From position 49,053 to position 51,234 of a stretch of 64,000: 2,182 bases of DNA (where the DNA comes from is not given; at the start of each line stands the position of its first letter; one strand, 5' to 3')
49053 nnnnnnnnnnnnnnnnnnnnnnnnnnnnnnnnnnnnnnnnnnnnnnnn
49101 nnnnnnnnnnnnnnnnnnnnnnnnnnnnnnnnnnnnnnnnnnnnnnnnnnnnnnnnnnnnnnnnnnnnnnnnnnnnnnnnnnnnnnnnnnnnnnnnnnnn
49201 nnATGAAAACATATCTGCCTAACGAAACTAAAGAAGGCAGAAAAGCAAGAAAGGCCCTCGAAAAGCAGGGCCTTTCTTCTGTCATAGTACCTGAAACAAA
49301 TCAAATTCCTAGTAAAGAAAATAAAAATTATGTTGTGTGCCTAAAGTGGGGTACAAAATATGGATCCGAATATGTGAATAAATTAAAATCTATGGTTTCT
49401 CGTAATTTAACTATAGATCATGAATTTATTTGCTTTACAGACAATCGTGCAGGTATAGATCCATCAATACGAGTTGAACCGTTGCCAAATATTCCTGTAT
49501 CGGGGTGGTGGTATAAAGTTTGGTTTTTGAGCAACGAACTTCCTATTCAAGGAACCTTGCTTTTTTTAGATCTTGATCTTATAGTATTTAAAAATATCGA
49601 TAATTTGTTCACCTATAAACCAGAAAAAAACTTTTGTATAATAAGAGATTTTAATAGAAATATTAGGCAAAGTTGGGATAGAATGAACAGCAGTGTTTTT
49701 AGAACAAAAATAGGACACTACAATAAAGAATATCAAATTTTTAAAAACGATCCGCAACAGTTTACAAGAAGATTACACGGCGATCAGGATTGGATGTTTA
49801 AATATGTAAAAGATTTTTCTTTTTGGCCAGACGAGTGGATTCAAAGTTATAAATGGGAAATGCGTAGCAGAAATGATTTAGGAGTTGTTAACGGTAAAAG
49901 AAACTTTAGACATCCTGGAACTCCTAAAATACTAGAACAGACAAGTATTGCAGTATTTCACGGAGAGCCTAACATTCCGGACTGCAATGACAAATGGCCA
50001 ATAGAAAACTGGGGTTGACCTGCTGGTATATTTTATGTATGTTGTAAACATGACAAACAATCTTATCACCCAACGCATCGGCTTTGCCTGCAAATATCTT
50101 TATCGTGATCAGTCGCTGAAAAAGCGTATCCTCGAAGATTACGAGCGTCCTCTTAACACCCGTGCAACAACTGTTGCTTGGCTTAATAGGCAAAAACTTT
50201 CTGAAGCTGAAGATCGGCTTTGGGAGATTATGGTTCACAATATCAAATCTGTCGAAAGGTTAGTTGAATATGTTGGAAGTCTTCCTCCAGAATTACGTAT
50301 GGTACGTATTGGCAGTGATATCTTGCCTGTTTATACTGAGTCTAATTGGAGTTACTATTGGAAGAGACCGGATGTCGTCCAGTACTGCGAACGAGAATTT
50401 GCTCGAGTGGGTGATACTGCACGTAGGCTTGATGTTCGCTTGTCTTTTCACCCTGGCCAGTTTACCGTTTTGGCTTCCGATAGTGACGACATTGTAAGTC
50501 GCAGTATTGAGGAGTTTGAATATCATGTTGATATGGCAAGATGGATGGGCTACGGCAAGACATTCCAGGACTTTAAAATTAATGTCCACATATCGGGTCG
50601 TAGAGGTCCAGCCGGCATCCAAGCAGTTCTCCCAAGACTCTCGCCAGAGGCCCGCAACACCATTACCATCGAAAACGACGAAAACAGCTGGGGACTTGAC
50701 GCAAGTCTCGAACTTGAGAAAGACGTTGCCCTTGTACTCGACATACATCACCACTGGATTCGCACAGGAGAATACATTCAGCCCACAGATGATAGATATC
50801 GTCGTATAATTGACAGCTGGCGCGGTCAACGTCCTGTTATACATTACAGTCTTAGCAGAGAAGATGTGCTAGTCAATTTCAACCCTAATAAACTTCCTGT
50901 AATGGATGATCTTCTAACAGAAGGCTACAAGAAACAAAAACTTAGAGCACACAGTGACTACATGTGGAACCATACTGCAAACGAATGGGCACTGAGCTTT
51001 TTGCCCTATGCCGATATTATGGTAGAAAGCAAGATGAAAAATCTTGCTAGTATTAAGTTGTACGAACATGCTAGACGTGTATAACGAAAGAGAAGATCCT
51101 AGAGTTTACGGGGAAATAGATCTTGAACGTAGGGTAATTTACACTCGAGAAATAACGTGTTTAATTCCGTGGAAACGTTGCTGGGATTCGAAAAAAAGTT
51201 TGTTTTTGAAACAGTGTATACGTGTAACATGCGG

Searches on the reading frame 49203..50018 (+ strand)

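Call 20: search_protein_families(library=phrogs, proteins=[window:49203-50018:+], max_evalue=0.00001)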
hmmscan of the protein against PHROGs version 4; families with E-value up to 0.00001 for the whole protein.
window:49203-50018:+ (271 aa): 1 family
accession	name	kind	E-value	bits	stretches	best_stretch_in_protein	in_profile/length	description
phrog_1962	-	moron, auxiliary metabolic gene and host takeover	1e-18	68.8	1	46-265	6-217/230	glycosyltransferase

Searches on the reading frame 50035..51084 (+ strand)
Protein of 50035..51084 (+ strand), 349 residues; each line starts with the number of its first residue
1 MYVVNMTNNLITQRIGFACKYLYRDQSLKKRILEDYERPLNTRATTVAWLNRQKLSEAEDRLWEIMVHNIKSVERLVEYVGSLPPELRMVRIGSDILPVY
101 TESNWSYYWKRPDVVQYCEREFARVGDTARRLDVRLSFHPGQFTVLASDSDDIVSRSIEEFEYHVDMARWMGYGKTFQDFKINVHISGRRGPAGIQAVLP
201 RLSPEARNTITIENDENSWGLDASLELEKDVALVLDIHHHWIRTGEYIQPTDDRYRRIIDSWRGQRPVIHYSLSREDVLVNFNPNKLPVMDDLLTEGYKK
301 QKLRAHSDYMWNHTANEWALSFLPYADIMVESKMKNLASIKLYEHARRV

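Call 20: search_protein_families(library=phrogs, proteins=[window:50035-51084:+], max_evalue=0.00001)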
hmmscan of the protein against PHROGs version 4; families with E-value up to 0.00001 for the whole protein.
window:50035-51084:+ (349 aa): 1 family
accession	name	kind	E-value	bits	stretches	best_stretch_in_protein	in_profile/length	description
phrog_8420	-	DNA, RNA and nucleotide metabolism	4.7e-77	260.1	1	14-345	2-306/309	endonuclease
